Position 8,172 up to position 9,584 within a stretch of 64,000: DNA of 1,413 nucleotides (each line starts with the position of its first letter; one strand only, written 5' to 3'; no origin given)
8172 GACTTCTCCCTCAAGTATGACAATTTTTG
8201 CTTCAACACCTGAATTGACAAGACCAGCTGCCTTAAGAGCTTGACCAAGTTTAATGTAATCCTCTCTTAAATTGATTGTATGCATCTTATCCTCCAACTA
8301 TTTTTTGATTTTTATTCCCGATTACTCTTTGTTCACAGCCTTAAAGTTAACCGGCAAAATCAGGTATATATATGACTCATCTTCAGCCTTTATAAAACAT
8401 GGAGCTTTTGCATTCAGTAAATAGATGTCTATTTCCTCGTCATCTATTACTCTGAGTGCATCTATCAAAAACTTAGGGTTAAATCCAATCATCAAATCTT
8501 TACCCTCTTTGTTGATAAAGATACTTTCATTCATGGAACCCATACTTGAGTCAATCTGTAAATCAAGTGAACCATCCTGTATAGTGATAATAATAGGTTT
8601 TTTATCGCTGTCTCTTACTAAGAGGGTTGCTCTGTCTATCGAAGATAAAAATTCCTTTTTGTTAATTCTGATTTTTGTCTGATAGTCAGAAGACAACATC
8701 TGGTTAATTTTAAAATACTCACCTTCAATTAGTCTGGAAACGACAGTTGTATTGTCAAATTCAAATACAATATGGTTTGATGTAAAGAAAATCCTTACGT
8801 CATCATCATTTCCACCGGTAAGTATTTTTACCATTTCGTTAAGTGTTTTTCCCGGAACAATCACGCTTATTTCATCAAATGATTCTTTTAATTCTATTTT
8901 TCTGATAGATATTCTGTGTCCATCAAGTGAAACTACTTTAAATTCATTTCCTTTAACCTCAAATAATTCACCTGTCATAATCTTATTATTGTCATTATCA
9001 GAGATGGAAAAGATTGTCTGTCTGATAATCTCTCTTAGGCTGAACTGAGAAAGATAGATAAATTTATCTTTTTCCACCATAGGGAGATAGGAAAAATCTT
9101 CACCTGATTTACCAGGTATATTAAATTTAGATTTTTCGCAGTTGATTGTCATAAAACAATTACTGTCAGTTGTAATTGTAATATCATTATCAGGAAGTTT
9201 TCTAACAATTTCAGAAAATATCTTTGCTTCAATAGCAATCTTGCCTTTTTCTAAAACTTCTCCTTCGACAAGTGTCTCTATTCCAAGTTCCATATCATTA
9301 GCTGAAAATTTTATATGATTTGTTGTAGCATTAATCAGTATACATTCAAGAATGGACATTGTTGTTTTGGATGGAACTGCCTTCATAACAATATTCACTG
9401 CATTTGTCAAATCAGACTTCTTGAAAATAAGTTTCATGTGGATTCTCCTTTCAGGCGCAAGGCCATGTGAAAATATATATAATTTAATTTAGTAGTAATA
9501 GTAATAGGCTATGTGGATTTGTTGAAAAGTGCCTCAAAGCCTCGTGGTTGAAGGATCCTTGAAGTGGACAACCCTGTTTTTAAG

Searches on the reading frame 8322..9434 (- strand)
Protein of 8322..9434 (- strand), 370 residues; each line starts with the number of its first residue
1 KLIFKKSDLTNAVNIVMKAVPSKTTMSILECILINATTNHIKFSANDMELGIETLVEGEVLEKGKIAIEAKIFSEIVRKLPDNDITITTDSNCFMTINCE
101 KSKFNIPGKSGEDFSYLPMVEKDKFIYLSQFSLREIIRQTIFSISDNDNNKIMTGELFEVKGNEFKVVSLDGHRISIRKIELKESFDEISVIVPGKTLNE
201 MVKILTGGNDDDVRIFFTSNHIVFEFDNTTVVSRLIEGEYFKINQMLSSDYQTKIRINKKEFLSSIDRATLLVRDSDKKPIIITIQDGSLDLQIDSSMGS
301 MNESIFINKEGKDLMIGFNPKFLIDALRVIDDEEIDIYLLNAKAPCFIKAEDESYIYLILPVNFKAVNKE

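Call 81: search_protein_families(library=pfam, proteins=[window:8322-9434:-], max_evalue=0.00001)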
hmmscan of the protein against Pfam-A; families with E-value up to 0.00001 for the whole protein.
window:8322-9434:- (370 aa): 3 families
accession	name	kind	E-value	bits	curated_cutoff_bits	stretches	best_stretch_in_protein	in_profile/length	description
PF00712.24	DNA_pol3_beta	-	2.2e-31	108.9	24.4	1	2-117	3-119/120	DNA polymerase III beta subunit, N-terminal domain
PF02767.21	DNA_pol3_beta_2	-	1.1e-29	103.5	27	1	128-240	2-114/116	DNA polymerase III beta subunit, central domain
PF02768.20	DNA_pol3_beta_3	-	5.2e-20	71.9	27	1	246-362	3-120/121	DNA polymerase III beta subunit, C-terminal domain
